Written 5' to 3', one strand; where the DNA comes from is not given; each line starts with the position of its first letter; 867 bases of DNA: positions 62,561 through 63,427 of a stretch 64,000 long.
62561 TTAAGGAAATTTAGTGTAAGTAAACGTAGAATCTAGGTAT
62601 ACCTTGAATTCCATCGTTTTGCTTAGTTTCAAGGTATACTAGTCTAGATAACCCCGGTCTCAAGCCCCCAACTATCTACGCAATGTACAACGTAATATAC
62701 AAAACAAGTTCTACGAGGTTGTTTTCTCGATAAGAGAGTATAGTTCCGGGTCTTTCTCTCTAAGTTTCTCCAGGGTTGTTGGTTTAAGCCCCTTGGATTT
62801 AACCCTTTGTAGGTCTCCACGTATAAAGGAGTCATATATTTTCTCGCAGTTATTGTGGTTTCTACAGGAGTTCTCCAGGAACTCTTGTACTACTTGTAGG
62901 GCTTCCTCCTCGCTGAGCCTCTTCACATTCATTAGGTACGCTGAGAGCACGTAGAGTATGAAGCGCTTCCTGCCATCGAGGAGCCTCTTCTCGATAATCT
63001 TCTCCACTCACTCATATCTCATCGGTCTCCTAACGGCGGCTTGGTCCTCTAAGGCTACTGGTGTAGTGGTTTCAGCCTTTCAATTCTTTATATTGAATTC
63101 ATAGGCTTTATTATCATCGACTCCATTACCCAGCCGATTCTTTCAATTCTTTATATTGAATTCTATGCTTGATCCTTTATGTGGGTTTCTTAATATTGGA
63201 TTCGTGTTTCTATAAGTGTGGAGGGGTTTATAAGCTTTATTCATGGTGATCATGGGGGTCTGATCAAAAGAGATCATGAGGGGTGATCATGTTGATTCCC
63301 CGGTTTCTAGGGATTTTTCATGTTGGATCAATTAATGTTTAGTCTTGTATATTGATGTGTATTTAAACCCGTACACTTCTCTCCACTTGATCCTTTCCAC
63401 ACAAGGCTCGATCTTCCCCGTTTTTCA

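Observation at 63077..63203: Cas-less mini-CRISPR array embedded in a putative integrated mobile element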

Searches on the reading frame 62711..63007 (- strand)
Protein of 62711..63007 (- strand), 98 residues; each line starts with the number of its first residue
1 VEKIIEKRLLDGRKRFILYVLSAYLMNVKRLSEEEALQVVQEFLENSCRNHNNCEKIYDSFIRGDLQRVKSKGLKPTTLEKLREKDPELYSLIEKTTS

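Call 10: find_encoding_contigs(protein=window:62711-63007:-, flank=10000, max_places=10)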
Protein window:62711-63007:- (98 aa): 5 contigs read that carry it; 3 places shown.
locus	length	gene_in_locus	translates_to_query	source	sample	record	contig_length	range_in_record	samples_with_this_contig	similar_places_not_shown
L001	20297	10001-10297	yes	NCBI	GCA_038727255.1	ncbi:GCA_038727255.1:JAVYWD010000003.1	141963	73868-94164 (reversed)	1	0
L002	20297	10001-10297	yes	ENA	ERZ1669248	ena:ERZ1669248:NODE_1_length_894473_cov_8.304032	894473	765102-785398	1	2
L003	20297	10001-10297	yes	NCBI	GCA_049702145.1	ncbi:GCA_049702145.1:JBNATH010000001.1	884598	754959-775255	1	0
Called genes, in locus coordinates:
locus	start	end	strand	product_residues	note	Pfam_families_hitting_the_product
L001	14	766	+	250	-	PF00535:Glycos_transf_2, PF13641:Glyco_tranf_2_3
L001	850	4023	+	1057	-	PF00133:tRNA-synt_1, PF09334:tRNA-synt_1g (weak), PF13603:tRNA-synt_1_2 (weak), PF08264:Anticodon_1, PF19302:DUF5915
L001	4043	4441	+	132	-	PF00383:dCMP_cyt_deam_1, PF08211:dCMP_cyt_deam_2, PF14421:LmjF365940-deam (faint)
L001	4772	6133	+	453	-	PF00939:Na_sulph_symp (faint), PF03600:CitMHS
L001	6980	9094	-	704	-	-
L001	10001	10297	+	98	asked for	PF18689:PriX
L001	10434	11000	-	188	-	PF00589:Phage_integrase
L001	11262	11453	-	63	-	-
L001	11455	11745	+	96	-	-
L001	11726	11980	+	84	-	-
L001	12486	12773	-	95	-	-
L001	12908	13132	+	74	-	-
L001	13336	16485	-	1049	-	PF19773:DUF6259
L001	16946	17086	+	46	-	-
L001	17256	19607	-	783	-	PF02463:SMC_N (weak), PF13476:AAA_23, PF13166:AAA_13, PF13304:AAA_21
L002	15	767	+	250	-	PF00535:Glycos_transf_2, PF13641:Glyco_tranf_2_3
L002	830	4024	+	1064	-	PF00133:tRNA-synt_1, PF09334:tRNA-synt_1g (weak), PF08264:Anticodon_1, PF19302:DUF5915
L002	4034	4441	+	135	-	PF08211:dCMP_cyt_deam_2, PF00383:dCMP_cyt_deam_1, PF14421:LmjF365940-deam (faint)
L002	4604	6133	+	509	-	PF03600:CitMHS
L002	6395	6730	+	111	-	-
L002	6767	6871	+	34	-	-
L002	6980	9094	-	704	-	-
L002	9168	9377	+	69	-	-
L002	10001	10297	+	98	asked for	PF18689:PriX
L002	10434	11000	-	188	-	PF00589:Phage_integrase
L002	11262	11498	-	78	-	-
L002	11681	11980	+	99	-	-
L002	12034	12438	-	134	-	-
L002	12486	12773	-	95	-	-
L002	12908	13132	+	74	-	-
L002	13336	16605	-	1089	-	PF19773:DUF6259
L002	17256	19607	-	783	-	PF02463:SMC_N (weak), PF13175:AAA_15 (faint), PF13476:AAA_23, PF13166:AAA_13 (weak), PF13304:AAA_21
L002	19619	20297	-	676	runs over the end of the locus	PF01935:DUF87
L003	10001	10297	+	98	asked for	PF18689:PriX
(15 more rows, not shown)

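Call 11: search_protein_families(library=pfam, proteins=[window:62711-63007:-], max_evalue=0.1)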
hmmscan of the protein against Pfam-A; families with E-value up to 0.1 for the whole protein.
window:62711-63007:- (98 aa): 5 families
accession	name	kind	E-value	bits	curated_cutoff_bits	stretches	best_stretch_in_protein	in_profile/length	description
PF18689.6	PriX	-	9.4e-33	112.8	25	1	1-95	4-93/95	Primase X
PF19131.5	DUF5814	-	0.016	15.3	25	1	7-81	24-96/148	Family of unknown function (DUF5814)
PF24406.1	nSTAND_NTPase4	-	0.021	15.3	27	1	30-63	2-34/58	Novel STAND NTPase 4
PF18360.6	hnRNP_Q_AcD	-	0.035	14.7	26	1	28-52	32-56/70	Heterogeneous nuclear ribonucleoprotein Q acidic domain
PF01963.22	TraB_PrgY_gumN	-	0.091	13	26.8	0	25-91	151-211/263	TraB/PrgY/gumN family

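Call 31: search_protein_families(library=pfam, proteins=[L002:6980-9094:-, L002:9168-9377:+], max_evalue=0.05)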
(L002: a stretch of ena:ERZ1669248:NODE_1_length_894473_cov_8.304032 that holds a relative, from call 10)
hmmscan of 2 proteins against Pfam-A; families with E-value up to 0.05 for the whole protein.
L002:6980-9094:- (704 aa): 2 families
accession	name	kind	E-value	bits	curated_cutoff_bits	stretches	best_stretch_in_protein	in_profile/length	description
PF05770.16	Ins134_P3_kin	-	0.037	14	23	0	360-398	145-183/201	Inositol 1,3,4-trisphosphate 5/6-kinase ATP-grasp domain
PF02529.20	PetG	-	0.048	14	23.7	0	614-638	11-35/36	Cytochrome B6-F complex subunit 5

L002:9168-9377:+ (69 aa): 0 families

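Call 32: search_protein_families(library=ncbifam, proteins=[L002:6980-9094:-, window:62711-63007:-], max_evalue=0.05)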
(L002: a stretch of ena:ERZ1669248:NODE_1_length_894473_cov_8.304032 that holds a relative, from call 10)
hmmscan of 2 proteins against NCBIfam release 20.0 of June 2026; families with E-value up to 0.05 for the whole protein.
L002:6980-9094:- (704 aa): 0 families

window:62711-63007:- (98 aa): 1 family
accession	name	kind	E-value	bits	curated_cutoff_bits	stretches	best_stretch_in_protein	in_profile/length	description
NF033412.1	primase_PriX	equivalog_domain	7.5e-37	125.8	50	1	1-96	6-100/102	DNA primase noncatalytic subunit PriX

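Call 76: list_cluster_members(proteins=[window:62711-63007:-, P0125, P0147, P0153, P0160, P0056, P0103, P0099])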
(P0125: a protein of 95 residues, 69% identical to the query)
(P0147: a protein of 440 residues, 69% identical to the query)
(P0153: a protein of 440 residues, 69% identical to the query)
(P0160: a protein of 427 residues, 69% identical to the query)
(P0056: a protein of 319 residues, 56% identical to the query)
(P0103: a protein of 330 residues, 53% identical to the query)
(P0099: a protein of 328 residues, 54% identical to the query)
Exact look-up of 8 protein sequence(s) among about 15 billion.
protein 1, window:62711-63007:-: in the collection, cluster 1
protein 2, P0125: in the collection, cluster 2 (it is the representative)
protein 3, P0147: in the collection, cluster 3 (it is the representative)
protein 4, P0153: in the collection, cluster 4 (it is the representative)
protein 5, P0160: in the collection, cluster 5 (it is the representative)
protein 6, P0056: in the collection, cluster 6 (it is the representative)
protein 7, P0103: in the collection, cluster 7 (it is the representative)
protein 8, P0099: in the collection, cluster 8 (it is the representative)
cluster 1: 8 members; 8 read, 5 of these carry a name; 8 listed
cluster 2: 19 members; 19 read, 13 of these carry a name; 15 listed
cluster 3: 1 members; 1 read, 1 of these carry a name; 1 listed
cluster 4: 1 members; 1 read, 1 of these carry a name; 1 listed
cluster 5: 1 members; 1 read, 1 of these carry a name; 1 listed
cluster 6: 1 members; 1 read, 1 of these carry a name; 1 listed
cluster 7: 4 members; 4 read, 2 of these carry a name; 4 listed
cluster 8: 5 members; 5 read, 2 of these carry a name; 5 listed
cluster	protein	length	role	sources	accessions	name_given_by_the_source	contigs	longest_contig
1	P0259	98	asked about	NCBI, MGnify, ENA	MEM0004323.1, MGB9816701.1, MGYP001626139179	MAG: DNA primase noncatalytic subunit PriX [Desulfurococcaceae archaeon] | CR=1 FL=1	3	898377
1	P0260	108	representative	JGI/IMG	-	hypothetical protein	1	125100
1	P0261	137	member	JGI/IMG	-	hypothetical protein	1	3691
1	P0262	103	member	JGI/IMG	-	hypothetical protein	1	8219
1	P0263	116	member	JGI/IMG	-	hypothetical protein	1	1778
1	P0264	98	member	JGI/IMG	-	-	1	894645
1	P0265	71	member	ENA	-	-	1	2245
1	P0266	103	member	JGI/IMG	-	-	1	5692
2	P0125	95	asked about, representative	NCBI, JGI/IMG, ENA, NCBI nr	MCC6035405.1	MAG: CRISPR-associated endonuclease Cas2 [Desulfurococcaceae archaeon] | CRISPR-associated protein Cas2 | CRISPR-associated endonuclease Cas2 [Desulfurococcaceae archaeon]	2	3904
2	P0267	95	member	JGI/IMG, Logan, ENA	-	CRISPR-associated protein Cas2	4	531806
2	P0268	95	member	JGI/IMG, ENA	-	CRISPR-associated protein Cas2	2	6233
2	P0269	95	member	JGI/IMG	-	CRISPR-associated protein Cas2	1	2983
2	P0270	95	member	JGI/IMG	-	CRISPR-associated protein Cas2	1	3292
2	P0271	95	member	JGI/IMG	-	CRISPR-associated protein Cas2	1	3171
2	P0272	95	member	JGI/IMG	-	CRISPR-associated protein Cas2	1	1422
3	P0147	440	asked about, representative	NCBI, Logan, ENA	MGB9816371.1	MAG: DUF438 domain-containing protein [Desulfurococcaceae archaeon]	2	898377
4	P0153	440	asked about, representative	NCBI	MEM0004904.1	MAG: DUF438 domain-containing protein [Desulfurococcaceae archaeon]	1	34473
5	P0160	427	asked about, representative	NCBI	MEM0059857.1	MAG: DUF438 domain-containing protein, partial [Desulfurococcaceae archaeon]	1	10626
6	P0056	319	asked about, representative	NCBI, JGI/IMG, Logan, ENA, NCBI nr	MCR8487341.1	MAG: type I-B CRISPR-associated protein Cas7/Cst2/DevR [Crenarchaeota archaeon] | type I-B CRISPR-associated protein Cas7/Cst2/DevR [Thermoproteota archaeon]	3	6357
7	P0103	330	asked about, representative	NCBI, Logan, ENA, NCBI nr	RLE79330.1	MAG: type I-B CRISPR-associated protein Cas7/Cst2/DevR [Thermoprotei archaeon]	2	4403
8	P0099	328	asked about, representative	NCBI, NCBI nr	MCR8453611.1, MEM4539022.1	MAG: type I-B CRISPR-associated protein Cas7/Cst2/DevR [Crenarchaeota archaeon] | type I-B CRISPR-associated protein Cas7/Cst2/DevR [Thermoproteota archaeon]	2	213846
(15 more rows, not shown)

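Call 77: find_encoding_contigs(protein=P0260, flank=3000, max_places=6)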
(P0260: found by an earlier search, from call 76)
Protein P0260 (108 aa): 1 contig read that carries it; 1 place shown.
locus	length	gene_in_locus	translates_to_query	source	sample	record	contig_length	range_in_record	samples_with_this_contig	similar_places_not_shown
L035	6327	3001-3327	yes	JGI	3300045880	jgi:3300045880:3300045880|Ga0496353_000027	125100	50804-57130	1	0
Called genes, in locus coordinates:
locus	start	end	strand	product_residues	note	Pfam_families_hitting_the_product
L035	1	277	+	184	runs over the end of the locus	PF00406:ADK (weak), PF02224:Cytidylate_kin (weak), PF13207:AAA_17, PF13238:AAA_18, PF13521:AAA_28 (weak), PF13189:Cytidylate_kin2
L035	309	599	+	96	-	-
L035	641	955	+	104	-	PF08068:DKCLD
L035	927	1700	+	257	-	PF01509:TruB_N, PF16198:TruB_C_2, PF01472:PUA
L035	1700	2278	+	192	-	PF02475:TRM5-TYW2_MTfase, PF05175:MTS, PF10294:Methyltransf_16 (weak), PF06325:PrmA, PF09445:Methyltransf_15 (weak), PF13847:Methyltransf_31, PF08242:Methyltransf_12, PF13649:Methyltransf_25, +1 more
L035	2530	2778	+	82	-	-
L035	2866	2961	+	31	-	-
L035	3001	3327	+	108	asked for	PF18689:PriX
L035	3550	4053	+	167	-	-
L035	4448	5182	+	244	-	-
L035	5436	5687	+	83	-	-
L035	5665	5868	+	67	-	-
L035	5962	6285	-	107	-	-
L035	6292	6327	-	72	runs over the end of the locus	-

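Call 83: find_encoding_contigs(protein=P0262, flank=4000, max_places=6)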
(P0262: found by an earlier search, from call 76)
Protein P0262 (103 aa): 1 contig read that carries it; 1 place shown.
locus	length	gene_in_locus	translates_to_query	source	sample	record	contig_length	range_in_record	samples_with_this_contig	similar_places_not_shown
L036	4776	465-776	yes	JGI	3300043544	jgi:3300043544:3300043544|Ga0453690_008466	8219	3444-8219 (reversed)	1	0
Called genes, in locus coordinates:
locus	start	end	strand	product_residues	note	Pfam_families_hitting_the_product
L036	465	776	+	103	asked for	PF18689:PriX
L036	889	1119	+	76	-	-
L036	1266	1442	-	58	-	-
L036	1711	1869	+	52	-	-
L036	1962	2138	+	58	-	-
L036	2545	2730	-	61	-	-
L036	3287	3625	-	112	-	-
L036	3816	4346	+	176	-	-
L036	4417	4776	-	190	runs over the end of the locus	PF00589:Phage_integrase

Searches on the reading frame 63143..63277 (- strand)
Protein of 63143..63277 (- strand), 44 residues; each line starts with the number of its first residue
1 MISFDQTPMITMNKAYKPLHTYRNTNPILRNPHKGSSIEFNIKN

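Call 11: search_protein_families(library=pfam, proteins=[window:63143-63277:-], max_evalue=0.1)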
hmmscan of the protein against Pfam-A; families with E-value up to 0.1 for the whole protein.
window:63143-63277:- (44 aa): 0 families
